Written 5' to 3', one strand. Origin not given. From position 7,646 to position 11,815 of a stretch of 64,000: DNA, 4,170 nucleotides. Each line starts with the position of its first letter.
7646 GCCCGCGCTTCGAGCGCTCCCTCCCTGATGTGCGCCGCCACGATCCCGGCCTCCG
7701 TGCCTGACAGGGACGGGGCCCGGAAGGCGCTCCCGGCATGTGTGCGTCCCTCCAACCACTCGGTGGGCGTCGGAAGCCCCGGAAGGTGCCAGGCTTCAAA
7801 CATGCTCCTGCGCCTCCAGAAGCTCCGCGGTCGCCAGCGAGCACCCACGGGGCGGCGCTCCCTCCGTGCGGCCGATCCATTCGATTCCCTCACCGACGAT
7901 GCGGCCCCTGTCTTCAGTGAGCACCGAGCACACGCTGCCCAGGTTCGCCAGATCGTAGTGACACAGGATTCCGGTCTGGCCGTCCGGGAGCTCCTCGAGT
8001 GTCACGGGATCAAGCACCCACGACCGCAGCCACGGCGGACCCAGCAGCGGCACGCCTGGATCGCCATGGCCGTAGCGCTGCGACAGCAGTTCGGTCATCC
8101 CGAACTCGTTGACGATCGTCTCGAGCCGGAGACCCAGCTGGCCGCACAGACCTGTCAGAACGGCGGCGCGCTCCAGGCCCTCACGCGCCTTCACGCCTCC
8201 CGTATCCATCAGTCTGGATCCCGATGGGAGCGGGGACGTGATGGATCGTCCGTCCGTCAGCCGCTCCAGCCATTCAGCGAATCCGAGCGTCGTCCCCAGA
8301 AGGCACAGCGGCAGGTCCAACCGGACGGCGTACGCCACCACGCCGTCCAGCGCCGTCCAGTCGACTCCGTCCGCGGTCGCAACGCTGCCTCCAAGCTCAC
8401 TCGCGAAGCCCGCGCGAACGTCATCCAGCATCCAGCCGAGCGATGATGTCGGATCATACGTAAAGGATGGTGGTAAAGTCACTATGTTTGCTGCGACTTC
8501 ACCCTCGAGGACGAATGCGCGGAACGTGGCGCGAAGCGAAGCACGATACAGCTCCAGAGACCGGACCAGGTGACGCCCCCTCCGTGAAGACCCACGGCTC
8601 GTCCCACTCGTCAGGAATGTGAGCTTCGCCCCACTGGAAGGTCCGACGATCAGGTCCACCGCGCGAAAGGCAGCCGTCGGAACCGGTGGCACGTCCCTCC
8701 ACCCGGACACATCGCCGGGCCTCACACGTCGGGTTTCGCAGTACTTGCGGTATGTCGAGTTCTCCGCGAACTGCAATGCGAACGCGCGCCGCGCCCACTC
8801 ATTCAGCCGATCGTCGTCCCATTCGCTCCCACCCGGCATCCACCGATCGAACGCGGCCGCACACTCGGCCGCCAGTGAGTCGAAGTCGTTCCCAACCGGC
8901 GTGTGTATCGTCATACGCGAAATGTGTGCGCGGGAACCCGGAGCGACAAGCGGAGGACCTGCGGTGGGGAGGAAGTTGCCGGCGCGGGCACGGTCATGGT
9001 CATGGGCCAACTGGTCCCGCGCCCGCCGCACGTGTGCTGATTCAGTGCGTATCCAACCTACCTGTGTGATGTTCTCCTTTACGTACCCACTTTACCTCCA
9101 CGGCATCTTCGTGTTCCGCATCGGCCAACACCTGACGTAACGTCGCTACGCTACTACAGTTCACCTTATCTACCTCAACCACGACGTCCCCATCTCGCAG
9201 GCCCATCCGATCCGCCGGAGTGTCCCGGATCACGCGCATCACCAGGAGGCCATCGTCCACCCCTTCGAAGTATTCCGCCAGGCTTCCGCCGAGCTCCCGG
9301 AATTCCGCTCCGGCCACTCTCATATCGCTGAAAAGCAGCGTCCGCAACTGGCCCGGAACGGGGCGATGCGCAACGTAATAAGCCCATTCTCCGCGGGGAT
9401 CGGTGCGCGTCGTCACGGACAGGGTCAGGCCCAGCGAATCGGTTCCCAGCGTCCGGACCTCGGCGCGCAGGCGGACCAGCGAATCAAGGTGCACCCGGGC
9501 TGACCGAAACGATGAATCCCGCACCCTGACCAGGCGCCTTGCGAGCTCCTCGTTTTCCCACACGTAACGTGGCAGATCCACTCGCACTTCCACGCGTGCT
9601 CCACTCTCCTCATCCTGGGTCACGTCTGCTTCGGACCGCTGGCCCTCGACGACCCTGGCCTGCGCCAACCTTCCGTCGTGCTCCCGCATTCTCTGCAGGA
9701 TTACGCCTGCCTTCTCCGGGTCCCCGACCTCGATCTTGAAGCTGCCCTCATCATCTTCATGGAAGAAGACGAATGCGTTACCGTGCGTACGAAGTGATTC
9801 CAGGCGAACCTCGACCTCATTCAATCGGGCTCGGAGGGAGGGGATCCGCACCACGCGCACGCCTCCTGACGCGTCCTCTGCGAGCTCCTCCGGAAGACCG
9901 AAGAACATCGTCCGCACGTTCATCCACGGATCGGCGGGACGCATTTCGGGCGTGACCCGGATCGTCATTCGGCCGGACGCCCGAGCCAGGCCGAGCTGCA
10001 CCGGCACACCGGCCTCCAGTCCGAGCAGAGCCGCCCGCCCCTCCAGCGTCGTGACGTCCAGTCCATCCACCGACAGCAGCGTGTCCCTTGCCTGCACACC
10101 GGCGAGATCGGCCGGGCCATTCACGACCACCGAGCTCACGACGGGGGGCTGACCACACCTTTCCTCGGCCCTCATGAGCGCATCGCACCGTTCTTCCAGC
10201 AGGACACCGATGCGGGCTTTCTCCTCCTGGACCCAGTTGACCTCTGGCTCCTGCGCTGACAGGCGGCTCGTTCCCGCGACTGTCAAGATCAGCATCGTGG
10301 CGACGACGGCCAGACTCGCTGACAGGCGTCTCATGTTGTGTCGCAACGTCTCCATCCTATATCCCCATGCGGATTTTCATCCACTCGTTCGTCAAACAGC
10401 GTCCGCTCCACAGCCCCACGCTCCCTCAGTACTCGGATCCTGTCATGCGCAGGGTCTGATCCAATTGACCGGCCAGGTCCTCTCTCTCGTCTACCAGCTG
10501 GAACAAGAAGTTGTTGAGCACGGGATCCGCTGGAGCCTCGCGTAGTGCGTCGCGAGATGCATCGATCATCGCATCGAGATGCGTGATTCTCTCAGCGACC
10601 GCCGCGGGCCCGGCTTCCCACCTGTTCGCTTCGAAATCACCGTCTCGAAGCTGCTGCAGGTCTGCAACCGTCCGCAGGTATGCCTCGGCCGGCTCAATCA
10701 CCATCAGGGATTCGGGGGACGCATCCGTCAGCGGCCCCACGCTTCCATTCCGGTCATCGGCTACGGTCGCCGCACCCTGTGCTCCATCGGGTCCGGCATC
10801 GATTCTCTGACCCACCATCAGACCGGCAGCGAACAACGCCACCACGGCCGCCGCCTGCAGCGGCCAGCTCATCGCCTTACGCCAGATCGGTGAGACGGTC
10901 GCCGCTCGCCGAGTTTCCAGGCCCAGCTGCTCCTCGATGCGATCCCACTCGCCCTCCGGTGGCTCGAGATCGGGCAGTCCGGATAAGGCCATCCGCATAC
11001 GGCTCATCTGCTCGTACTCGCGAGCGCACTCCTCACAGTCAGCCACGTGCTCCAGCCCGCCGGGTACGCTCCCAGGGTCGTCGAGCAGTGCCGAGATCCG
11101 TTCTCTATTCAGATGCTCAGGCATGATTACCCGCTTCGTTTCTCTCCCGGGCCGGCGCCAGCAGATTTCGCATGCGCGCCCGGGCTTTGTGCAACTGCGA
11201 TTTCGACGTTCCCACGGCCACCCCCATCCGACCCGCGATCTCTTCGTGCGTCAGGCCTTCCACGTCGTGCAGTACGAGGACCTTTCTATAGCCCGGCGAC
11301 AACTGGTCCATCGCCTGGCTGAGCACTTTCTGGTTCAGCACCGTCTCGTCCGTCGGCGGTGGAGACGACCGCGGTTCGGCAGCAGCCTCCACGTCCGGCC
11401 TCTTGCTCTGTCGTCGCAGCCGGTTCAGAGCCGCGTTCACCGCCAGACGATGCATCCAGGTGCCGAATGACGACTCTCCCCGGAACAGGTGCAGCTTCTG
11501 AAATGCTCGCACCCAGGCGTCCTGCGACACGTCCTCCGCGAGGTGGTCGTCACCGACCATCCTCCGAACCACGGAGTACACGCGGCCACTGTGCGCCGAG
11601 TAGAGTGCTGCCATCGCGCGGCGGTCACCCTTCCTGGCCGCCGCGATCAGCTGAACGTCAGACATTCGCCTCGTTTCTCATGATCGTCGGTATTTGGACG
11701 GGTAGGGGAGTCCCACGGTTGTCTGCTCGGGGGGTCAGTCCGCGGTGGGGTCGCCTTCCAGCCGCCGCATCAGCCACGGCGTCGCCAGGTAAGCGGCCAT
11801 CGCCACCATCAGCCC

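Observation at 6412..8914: LuxE-like acyl-protein synthetase / LuxC-like acyl-CoA reductase pair co-directional with the sphingolipid genes, no luciferase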

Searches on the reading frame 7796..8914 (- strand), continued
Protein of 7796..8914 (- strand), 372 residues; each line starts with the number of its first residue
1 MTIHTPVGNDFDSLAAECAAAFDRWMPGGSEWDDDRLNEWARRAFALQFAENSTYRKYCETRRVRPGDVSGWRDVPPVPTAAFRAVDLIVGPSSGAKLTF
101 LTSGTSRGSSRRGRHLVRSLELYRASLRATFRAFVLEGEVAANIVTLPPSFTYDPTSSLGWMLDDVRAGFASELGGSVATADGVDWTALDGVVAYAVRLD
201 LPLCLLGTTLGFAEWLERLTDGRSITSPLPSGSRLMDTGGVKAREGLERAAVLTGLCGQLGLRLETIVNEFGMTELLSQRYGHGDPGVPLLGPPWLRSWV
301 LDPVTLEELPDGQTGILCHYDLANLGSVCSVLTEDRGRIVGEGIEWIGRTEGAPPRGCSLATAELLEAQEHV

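Call 71: search_protein_families(library=pfam, proteins=[L085:12458-13258:+, L085:13255-14022:+, L085:14019-15020:+, L085:15032-15808:+, L140:8591-9940:+, L085:8093-8863:+, L098:13369-14208:+, L090:15218-15697:+], max_evalue=0.001)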
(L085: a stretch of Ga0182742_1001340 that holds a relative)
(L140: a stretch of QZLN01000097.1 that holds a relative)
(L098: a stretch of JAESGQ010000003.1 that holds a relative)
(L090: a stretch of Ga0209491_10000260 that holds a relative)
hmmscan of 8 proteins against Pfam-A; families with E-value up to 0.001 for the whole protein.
L085:12458-13258:+ (266 aa): 3 families
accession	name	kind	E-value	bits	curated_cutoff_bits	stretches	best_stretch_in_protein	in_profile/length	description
PF00005.33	ABC_tran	-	1.3e-32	113.7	25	1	40-178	2-136/137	ABC transporter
PF13304.12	AAA_21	-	7e-06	26.8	27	0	152-211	239-300/304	AAA domain, putative AbiEii toxin, Type IV TA system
PF09818.15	ABC_ATPase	-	0.00072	19.1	23.2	0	150-208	157-216/283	P-loop domain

L085:13255-14022:+ (255 aa): 1 family
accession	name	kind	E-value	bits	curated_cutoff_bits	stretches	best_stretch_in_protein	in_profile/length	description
PF00528.27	BPD_transp_1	-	2.2e-30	106.2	26.4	1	74-246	1-181/184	Binding-protein-dependent transport system inner membrane component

L085:14019-15020:+ (333 aa): 4 families
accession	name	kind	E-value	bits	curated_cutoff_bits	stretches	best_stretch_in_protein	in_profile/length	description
PF09084.16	NMT1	-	1.3e-45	156.4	20.5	1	52-259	6-216/216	NMT1/THI5 like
PF16868.10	NMT1_3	-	7.5e-11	42.6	27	1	64-190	28-164/289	NMT1-like family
PF12974.12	Phosphonate-bd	-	4.4e-10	39.8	27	1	68-247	30-218/242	ABC transporter, phosphonate, periplasmic substrate-binding protein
PF13379.11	NMT1_2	-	3.3e-09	37.4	24.7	1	46-263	14-248/252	NMT1-like family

L085:15032-15808:+ (258 aa): 3 families
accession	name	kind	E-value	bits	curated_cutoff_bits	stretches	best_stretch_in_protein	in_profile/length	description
PF13561.12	adh_short_C2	-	3.3e-58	197.5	27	1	16-256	5-236/236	Enoyl-(Acyl carrier protein) reductase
PF00106.31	adh_short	-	1.9e-39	135.6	26.6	1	9-209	2-193/195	short chain dehydrogenase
PF08659.16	KR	-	1.9e-06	28.3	22.6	1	11-95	4-90/180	KR domain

L140:8591-9940:+ (449 aa): 2 families
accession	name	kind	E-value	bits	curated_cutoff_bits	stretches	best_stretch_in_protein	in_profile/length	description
PF00860.26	Xan_ur_permease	-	1.6e-66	225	27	1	21-394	2-384/389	Permease family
PF16983.11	MFS_MOT1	-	1.7e-06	28.8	30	1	303-362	52-111/111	Molybdate transporter of MFS superfamily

L085:8093-8863:+ (256 aa): 2 families
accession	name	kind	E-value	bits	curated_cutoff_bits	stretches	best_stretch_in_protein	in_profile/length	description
PF05690.20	ThiG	-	1.8e-107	358.7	23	1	7-250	2-247/247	Thiazole biosynthesis protein ThiG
PF00977.27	His_biosynth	-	1.2e-06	28.6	23.6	1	165-219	60-114/228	Histidine biosynthesis protein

L098:13369-14208:+ (279 aa): 0 families

L090:15218-15697:+ (159 aa): 0 families

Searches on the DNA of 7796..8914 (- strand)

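Call 72: search_rna_families(sources=[L085, L089, L090, L098, L114, L125, L136], threshold=gathering)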
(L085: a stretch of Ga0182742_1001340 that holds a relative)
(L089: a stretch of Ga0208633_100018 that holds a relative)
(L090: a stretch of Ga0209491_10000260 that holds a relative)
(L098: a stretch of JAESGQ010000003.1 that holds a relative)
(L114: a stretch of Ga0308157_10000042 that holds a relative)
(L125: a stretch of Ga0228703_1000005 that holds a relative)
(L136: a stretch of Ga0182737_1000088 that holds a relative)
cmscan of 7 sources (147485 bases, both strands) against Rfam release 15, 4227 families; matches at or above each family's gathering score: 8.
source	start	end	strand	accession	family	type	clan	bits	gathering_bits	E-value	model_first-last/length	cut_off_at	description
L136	6964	7182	+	RF00230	T-box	Cis-reg; leader;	-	95.8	93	2.2e-19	1-219/219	no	T-box leader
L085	5378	5488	+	RF00059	TPP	Cis-reg; riboswitch;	-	83.4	54.3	1.2e-14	1-105/105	no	TPP riboswitch aptamer (THI element)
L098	9792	9921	+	RF00059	TPP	Cis-reg; riboswitch;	-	66.3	54.3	1.9e-10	1-105/105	no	TPP riboswitch aptamer (THI element)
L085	7895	7991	+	RF00059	TPP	Cis-reg; riboswitch;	-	65.6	54.3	2.8e-10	1-105/105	no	TPP riboswitch aptamer (THI element)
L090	8957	9049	+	RF00059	TPP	Cis-reg; riboswitch;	-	61.6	54.3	2.7e-09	1-105/105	no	TPP riboswitch aptamer (THI element)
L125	8526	8628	+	RF00059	TPP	Cis-reg; riboswitch;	-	58.5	54.3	1.6e-08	1-105/105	no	TPP riboswitch aptamer (THI element)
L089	9795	9910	+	RF00059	TPP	Cis-reg; riboswitch;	-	57.1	54.3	3.5e-08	1-105/105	no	TPP riboswitch aptamer (THI element)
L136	9815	9924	+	RF00059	TPP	Cis-reg; riboswitch;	-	55.6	54.3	8.1e-08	1-105/105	no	TPP riboswitch aptamer (THI element)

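Call 77: search_rna_families(sources=[L088, L091, L094, L095, L096, L097, L100, L102, L103, L105, L106, L109, L111, L112, L115, L116, L119, L122], threshold=gathering)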
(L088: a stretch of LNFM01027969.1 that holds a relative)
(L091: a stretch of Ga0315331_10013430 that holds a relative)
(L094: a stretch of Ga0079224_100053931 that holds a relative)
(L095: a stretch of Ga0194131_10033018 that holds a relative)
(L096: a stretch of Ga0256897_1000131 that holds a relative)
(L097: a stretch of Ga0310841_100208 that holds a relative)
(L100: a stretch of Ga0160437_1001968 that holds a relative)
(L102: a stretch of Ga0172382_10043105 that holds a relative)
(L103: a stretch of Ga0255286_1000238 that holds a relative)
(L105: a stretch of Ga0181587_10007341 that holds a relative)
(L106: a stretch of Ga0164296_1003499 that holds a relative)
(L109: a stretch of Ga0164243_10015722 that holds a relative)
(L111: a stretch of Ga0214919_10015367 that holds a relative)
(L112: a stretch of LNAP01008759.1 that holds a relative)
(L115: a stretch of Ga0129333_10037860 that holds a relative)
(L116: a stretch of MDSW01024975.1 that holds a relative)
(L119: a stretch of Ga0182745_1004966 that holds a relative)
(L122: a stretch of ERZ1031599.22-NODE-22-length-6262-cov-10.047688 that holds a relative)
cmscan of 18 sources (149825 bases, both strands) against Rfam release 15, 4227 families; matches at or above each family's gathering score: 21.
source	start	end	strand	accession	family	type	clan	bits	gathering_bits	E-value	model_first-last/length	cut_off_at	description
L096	5440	5512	+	RF00005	tRNA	Gene; tRNA;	CL00001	70.2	29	6.4e-13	1-71/71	no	tRNA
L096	5611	5683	+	RF00005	tRNA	Gene; tRNA;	CL00001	70.2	29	6.4e-13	1-71/71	no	tRNA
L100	793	865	+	RF00005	tRNA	Gene; tRNA;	CL00001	70.2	29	6.4e-13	1-71/71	no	tRNA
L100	955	1027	+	RF00005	tRNA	Gene; tRNA;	CL00001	70.2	29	6.4e-13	1-71/71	no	tRNA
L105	4633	4758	+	RF00059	TPP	Cis-reg; riboswitch;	-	69.5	54.3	3.1e-11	1-105/105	no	TPP riboswitch aptamer (THI element)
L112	24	96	+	RF00005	tRNA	Gene; tRNA;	CL00001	69.5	29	9.8e-13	1-71/71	no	tRNA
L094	3687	3759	+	RF00005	tRNA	Gene; tRNA;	CL00001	68.4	29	2e-12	1-71/71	no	tRNA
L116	904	1034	+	RF00059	TPP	Cis-reg; riboswitch;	-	66.4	54.3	1.8e-10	1-105/105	no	TPP riboswitch aptamer (THI element)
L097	2057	2166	+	RF00059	TPP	Cis-reg; riboswitch;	-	63.6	54.3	9e-10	1-105/105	no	TPP riboswitch aptamer (THI element)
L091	2412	2533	+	RF00059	TPP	Cis-reg; riboswitch;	-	62.2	54.3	1.9e-09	1-105/105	no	TPP riboswitch aptamer (THI element)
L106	2393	2507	+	RF00059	TPP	Cis-reg; riboswitch;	-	62.2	54.3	2e-09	1-105/105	no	TPP riboswitch aptamer (THI element)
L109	6829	6920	+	RF00059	TPP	Cis-reg; riboswitch;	-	62.2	54.3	2e-09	1-105/105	no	TPP riboswitch aptamer (THI element)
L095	1365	1467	+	RF00059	TPP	Cis-reg; riboswitch;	-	60.4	54.3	5.3e-09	1-105/105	no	TPP riboswitch aptamer (THI element)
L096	7295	7386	+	RF00059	TPP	Cis-reg; riboswitch;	-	59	54.3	1.2e-08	1-105/105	no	TPP riboswitch aptamer (THI element)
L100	2678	2769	+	RF00059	TPP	Cis-reg; riboswitch;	-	58.2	54.3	1.8e-08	1-105/105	no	TPP riboswitch aptamer (THI element)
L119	2305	2396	+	RF00059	TPP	Cis-reg; riboswitch;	-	58.2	54.3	1.9e-08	1-105/105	no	TPP riboswitch aptamer (THI element)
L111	6121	6225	+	RF00059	TPP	Cis-reg; riboswitch;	-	58.1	54.3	1.9e-08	1-105/105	no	TPP riboswitch aptamer (THI element)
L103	1289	1391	+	RF00059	TPP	Cis-reg; riboswitch;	-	56.8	54.3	4.1e-08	1-105/105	no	TPP riboswitch aptamer (THI element)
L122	1863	1954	+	RF00059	TPP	Cis-reg; riboswitch;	-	56.6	54.3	4.6e-08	1-105/105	no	TPP riboswitch aptamer (THI element)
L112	7546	7616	+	RF00005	tRNA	Gene; tRNA;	CL00001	55.5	29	7.2e-09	1-71/71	no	tRNA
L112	1344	1456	+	RF00059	TPP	Cis-reg; riboswitch;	-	54.5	54.3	1.5e-07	1-105/105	no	TPP riboswitch aptamer (THI element)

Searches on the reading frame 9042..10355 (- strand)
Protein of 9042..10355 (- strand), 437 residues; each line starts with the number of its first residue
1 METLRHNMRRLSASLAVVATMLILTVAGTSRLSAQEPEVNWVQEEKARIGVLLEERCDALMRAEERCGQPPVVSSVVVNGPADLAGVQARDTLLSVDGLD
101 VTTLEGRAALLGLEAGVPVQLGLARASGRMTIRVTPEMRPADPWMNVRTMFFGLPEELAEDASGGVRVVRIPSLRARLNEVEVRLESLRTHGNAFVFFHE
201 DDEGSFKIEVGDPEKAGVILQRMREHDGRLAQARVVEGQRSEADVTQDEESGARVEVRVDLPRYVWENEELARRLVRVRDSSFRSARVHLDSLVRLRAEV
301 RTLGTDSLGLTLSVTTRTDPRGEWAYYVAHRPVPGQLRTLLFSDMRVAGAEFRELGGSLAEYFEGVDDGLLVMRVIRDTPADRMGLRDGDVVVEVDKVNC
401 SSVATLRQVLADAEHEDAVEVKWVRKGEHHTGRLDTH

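Call 4: search_protein_families(library=pfam, proteins=[window:9042-10355:-], max_evalue=0.01)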
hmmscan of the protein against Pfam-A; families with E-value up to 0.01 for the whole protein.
window:9042-10355:- (437 aa): 4 families
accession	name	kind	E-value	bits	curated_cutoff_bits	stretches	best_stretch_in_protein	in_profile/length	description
PF17820.7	PDZ_6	-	3.1e-19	68.9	27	2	372-425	2-54/54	PDZ domain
PF13180.12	PDZ_2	-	2e-18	66.9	27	2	363-431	7-75/80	PDZ domain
PF00595.29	PDZ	-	1.4e-12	48.3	23.2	2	364-412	21-69/81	PDZ domain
PF14685.13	PDZ_Tricorn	-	2.2e-05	24.8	25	0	81-129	32-82/88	Tricorn protease PDZ domain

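Call 5: search_protein_families(library=ncbifam, proteins=[window:9042-10355:-], max_evalue=0.01)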
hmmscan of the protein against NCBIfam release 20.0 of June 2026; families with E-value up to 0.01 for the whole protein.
window:9042-10355:- (437 aa): 21 families
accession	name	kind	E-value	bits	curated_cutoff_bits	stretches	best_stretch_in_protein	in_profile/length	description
TIGR02037.1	degP_htrA_DO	subfamily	5.4e-17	61.8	416.2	2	349-430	239-321/434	Do family serine endopeptidase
NF041521.1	HhoA_HhoB_HtrA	equivalog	1.5e-12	47.5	450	1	367-430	262-325/335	HhoA/HhoB/HtrA family serine endopeptidase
NF047968.1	SerProtHtrA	equivalog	2.8e-11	43.4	470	1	366-430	287-351/357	serine protease HtrA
NF041199.1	trx7_PDZ_seleno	equivalog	3.5e-11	42.7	300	1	366-435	201-271/390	Trx7/PDZ domain-containing (seleno)protein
NF040960.1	MamE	equivalog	1.1e-10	40.7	800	2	345-429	443-528/659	magnetosome formation protease MamE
NF007526.1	PRK10139.1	equivalog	1.5e-09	37.1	756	2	367-413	390-436/456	serine endoprotease DegQ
NF008189.1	PRK10942.1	equivalog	2.2e-09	36.3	720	2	358-413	402-457/477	serine endoprotease DegP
NF008147.1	PRK10898.1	equivalog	1.6e-08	34.1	408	1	368-429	279-340/352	outer membrane-stress sensor serine endopeptidase DegS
TIGR02038.1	protease_degS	equivalog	3e-08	33.2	422.95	1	368-429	278-339/351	outer membrane-stress sensor serine endopeptidase DegS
TIGR00225.1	prc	subfamily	1.8e-07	30.5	218.6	1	72-133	65-128/335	C-terminal processing peptidase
TIGR00054.1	TIGR00054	equivalog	7.5e-07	28.3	147.55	0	372-429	206-262/421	RIP metalloprotease RseP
NF045588.1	Cterm_S41_CtpA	exception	1.2e-06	27.6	625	1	65-128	121-185/401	carboxyl-terminal processing protease CtpA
NF045589.1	Cterm_S41_CtpB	exception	5.6e-06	25.3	633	0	64-128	126-191/416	carboxyl-terminal processing protease CtpB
NF008046.0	PRK10779.1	equivalog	7.5e-06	25.3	477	1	71-142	224-295/450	sigma E protease regulator RseP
NF052377.1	lmo1851_S41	exception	1.1e-05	24.4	725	0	65-134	115-185/468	lmo1851 family serine protease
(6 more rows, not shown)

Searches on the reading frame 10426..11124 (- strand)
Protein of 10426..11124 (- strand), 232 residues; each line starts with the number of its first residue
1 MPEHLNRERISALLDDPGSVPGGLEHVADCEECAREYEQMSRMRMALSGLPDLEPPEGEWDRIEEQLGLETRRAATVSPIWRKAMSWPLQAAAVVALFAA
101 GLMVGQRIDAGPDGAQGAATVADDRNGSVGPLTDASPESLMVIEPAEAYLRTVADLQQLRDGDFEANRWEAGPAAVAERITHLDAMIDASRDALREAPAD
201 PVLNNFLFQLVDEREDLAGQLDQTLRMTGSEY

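Call 4: search_protein_families(library=pfam, proteins=[window:10426-11124:-], max_evalue=0.01)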
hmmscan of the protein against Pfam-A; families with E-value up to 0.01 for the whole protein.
window:10426-11124:- (232 aa): 0 families

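Call 5: search_protein_families(library=ncbifam, proteins=[window:10426-11124:-], max_evalue=0.01)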
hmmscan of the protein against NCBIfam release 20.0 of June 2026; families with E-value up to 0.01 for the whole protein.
window:10426-11124:- (232 aa): 1 family
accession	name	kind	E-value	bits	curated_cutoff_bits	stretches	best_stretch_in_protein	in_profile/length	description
NF052375.1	antisigma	equivalog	1.4e-09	38.3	100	1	25-161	20-162/217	anti-sigma factor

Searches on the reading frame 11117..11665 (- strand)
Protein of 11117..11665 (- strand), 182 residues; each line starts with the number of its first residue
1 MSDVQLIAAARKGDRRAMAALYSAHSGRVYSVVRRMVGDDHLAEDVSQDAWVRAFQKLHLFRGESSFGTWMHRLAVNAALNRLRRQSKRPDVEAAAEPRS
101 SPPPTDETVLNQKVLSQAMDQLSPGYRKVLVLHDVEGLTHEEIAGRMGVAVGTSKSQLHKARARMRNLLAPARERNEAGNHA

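Call 4: search_protein_families(library=pfam, proteins=[window:11117-11665:-], max_evalue=0.01)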
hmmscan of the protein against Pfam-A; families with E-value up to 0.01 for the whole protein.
window:11117-11665:- (182 aa): 4 families
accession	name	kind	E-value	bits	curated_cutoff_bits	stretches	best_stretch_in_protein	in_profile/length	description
PF04542.20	Sigma70_r2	-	1.6e-19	69.9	24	1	21-88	1-70/71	Sigma-70 region 2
PF08281.18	Sigma70_r4_2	-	4.2e-18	65.2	25.7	1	115-165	4-54/54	Sigma-70, region 4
PF04545.22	Sigma70_r4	-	2.7e-10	40.1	24.1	1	118-166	1-49/50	Sigma-70, region 4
PF07638.17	Sigma70_ECF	-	3.1e-08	34.2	21.1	1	5-167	6-181/185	ECF sigma factor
